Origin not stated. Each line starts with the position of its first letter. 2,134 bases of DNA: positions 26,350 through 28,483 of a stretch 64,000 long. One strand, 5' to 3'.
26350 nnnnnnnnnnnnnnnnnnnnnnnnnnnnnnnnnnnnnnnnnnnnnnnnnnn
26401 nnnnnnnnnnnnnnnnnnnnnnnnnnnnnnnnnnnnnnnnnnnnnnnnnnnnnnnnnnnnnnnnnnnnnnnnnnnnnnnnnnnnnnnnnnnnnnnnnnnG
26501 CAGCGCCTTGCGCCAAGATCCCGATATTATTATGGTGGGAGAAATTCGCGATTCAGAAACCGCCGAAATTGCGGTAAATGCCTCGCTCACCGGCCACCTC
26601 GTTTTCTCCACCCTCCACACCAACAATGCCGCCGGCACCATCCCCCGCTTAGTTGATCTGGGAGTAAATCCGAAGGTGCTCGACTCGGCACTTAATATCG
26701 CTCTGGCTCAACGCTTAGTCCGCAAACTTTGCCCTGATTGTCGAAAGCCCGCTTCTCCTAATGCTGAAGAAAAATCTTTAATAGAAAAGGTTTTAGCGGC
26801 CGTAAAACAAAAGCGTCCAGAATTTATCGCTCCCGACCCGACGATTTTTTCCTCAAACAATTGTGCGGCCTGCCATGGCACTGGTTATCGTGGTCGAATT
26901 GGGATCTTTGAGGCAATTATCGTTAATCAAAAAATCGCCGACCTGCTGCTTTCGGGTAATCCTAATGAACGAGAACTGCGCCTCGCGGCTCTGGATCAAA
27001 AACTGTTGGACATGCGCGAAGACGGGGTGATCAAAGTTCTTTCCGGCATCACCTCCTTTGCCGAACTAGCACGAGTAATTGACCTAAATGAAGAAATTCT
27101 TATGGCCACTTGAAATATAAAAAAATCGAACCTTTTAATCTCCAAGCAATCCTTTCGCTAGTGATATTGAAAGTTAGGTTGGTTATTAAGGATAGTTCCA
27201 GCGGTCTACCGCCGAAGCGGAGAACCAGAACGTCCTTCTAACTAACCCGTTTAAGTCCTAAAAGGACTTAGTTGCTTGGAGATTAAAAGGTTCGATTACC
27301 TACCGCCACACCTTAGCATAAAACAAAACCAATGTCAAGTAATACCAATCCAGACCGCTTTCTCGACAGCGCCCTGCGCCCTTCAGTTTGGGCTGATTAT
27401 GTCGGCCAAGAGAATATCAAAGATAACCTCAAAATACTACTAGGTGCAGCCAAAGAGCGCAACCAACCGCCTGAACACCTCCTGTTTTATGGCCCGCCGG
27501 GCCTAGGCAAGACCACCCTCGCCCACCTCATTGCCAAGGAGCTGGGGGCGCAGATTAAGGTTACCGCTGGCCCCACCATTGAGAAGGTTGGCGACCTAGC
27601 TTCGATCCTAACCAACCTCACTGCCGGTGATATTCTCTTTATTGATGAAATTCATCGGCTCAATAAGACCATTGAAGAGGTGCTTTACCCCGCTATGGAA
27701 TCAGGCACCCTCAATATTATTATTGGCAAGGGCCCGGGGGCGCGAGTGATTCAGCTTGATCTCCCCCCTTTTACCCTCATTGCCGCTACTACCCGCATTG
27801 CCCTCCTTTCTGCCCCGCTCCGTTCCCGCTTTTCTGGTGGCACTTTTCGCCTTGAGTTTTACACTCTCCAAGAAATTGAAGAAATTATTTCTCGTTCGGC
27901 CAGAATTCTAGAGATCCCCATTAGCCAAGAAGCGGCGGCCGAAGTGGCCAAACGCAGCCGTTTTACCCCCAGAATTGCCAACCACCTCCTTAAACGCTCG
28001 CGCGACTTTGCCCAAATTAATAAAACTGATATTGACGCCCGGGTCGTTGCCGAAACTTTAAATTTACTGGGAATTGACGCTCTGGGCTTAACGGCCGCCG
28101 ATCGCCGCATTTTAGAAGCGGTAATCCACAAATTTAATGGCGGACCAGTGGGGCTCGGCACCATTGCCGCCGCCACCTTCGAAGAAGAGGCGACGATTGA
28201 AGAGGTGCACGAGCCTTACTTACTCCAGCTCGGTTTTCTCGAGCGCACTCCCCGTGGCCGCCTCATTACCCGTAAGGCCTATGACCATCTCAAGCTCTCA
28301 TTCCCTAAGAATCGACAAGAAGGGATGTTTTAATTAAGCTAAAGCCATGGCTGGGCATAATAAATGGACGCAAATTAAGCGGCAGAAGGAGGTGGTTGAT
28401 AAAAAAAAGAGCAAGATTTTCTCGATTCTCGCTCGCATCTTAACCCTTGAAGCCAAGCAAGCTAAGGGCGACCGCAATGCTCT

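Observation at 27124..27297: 174-bp element with 26-bp perfect terminal inverted repeats between pilB and ruvB (MITE-like or structured RNA)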

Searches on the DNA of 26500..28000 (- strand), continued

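Call 56: search_rna_families(sources=[L202, L089, L088, L158, L098, L192, L102, L107, L132, L179, L106, L099, L122, L121, L018], threshold=evalue, max_evalue=10)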
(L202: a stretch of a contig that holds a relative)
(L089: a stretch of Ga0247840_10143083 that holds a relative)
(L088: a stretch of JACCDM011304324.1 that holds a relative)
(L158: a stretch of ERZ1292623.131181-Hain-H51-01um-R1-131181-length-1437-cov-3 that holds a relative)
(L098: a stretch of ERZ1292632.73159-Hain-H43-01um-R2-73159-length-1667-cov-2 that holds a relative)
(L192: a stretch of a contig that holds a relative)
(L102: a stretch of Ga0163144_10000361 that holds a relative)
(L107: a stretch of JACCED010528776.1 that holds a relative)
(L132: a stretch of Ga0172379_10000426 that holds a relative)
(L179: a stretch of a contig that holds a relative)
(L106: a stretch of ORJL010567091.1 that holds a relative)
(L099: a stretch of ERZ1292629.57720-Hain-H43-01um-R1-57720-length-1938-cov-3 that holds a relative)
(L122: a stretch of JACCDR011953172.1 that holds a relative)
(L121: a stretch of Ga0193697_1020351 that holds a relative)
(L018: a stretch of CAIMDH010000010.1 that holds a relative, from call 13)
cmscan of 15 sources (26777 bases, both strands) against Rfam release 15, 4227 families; matches with E-value up to 10: 7.
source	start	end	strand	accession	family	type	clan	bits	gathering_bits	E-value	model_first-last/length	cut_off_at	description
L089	1070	1150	-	RF02351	psRNA14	Gene; sRNA;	-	29.8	60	0.25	1-84/84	no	Proteobacteria sRNA psRNA14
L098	224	295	+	RF01405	STnc490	Gene; sRNA;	-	27.3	56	0.1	1-124/124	no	STnc490 Hfq binding RNA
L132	182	334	+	RF00548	U11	Gene; snRNA; splicing;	CL00005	26.5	39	0.43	1-134/134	no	U11 spliceosomal RNA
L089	220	297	+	RF02621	BSnc120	Gene; sRNA;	-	25.9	114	0.051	1-88/88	no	Brucella sRNA 120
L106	644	730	-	RF00489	ctRNA_p42d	Gene; antisense;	-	25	50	0.18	1-46/46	no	ctRNA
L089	1115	1169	+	RF02052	STnc630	Gene; sRNA;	-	22.8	55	2.9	38-90/166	no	Enterobacterial sRNA STnc630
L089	1114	1178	-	RF02744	Rev39_5p_UTR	Cis-reg;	-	15.9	88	0.97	162-228/300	no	Soft rot Enterobacteriaceae Rev 39 5'UTR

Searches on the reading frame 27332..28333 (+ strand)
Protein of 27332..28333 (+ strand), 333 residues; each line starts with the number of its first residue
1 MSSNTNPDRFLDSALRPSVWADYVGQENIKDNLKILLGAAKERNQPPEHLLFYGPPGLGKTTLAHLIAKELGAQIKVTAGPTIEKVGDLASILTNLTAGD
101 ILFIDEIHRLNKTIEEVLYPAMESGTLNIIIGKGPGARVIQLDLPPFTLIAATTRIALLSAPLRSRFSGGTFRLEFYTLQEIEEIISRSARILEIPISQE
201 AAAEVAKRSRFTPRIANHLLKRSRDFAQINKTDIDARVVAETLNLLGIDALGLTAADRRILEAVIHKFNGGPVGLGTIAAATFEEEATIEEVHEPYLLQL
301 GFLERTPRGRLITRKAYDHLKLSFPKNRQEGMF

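Call 10: find_encoding_contigs(protein=window:27332-28333:+, flank=10000, max_places=10)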
Protein window:27332-28333:+ (333 aa): 2 contigs read that carry it; 2 places shown.
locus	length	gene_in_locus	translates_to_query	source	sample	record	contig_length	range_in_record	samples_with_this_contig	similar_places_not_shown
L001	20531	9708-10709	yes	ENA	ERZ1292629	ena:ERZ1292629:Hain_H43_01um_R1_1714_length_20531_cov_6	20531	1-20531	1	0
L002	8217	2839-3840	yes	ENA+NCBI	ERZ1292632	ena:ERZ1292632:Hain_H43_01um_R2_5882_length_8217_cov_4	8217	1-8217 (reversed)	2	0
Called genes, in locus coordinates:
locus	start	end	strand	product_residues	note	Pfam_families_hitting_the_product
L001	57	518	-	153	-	-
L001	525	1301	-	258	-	PF12705:PDDEXK_1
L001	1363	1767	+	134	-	-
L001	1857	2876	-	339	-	-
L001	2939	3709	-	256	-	PF00459:Inositol_P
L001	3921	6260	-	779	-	PF02739:5_3_exonuc_N, PF01367:5_3_exonuc, PF00476:DNA_pol_A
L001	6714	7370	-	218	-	PF02698:DUF218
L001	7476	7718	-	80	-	-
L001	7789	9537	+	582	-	PF05157:MshEN, PF00437:T2SSE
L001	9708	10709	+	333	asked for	PF00910:RNA_helicase (faint), PF06068:TIP49 (faint), PF01078:Mg_chelatase (faint), PF05496:RuvB_N, PF00004:AAA, PF07728:AAA_5, PF17864:AAA_lid_4, PF05491:WHD_RuvB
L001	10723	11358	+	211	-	PF20772:TACO1_YebC_N, PF01709:Transcrip_reg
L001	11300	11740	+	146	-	PF02075:RuvC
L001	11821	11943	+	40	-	-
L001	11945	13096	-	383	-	PF00579:tRNA-synt_1b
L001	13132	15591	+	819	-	PF00912:Transgly, PF00905:Transpeptidase, PF17957:Big_7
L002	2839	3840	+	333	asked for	PF00910:RNA_helicase (faint), PF06068:TIP49 (faint), PF01078:Mg_chelatase (faint), PF05496:RuvB_N, PF00004:AAA, PF07728:AAA_5, PF17864:AAA_lid_4, PF05491:WHD_RuvB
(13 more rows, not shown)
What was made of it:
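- Checked: Pfam hits confirm the gene names: MshEN+T2SSE for pilB, and RuvB_N/AAA_lid_4/WHD_RuvB for ruvB (call 10).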

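Call 13: find_related_loci(query=window:27332-28333:+, collection=genome_contigs, flank=4000)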
Query window:27332-28333:+ (333 aa) in genome_contigs; peptide patterns used: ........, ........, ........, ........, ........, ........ (x = any residue, [..] = any of these).
600 stretches matched a pattern (row limit reached: there are more); 597 encode a relative of the query (tblastn E <= 1e-3); the best 80 are kept; 80 distinct loci.
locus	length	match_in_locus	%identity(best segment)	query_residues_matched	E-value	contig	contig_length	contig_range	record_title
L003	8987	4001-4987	71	1-329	1e-161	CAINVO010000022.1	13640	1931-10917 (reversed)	uncultured bacterium isolate C24_bin-2235 genome assembly, contig: bin-2235:22/45, whole genome shotgun sequence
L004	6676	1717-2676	72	8-327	8e-154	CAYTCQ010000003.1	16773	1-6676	MAG TPA_asm: uncultured Candidatus Saccharibacteria bacterium isolate SRP135725_co1_32 genome assembly, contig: NODE_447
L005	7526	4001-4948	72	10-325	6e-153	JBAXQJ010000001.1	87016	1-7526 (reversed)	MAG: bacterium isolate ELA554 MAG554_1, whole genome shotgun sequence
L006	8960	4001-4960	70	10-329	2e-152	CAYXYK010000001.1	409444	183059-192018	MAG TPA_asm: uncultured Candidatus Saccharibacteria bacterium isolate SRP170004_co1_45 genome assembly, contig: NODE_16_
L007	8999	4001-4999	69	1-329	8e-152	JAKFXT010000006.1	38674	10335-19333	MAG: Patescibacteria group bacterium isolate ND4_Bin_14 ND4_0000041, whole genome shotgun sequence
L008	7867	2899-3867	71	2-324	5e-152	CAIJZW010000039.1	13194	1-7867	uncultured bacterium isolate AlinenLipids_bin-4189 genome assembly, contig: bin-4189:39/84, whole genome shotgun sequenc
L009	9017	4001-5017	68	1-333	1e-151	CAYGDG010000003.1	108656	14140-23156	MAG TPA_asm: uncultured Candidatus Saccharibacteria bacterium isolate ERP113451_co1_245 genome assembly, contig: NODE_84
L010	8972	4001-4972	69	1-324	3e-150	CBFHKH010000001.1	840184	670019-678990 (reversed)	MAG: Minisyncoccia bacterium isolate AGTU_16_bin_21_orig genome assembly, contig: AGTU_16_bin_21_orig_AGTU_16_c_00000000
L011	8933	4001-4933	71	10-320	6e-149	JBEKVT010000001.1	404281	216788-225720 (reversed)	MAG: Minisyncoccia bacterium isolate SPRUCE 610 SPRUCE_610_1, whole genome shotgun sequence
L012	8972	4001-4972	69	10-333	6e-148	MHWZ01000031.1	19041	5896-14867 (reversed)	MAG: Candidatus Zambryskibacteria bacterium RIFOXYD2_FULL_43_10 rifoxyd2_full_scaffold_409, whole genome shotgun sequenc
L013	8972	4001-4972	67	4-327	3e-148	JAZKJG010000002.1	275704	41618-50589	MAG: Patescibacteria group bacterium isolate ADI_DC_SW_02_SPN_11032020-bin093_1 DCSW02SPN_B093_1_000000000002, whole gen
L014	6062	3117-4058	70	8-321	4e-148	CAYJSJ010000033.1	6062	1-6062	MAG TPA_asm: uncultured Candidatus Peribacteria bacterium isolate ERP125453_co1_464 genome assembly, contig: NODE_17119_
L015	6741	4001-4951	70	10-326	7e-147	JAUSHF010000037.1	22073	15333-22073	MAG: bacterium isolate E14_metabat.bin.175 E14_k141_1316841, whole genome shotgun sequence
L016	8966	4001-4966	67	9-330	2e-143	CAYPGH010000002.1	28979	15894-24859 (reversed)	MAG TPA_asm: uncultured Candidatus Saccharibacteria bacterium isolate SRP050083_co2_53 genome assembly, contig: NODE_100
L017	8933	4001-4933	65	11-321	6e-137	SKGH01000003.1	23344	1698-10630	MAG: Candidatus Kaiserbacteria bacterium isolate CSBr16_134 CSBr16-1475, whole genome shotgun sequence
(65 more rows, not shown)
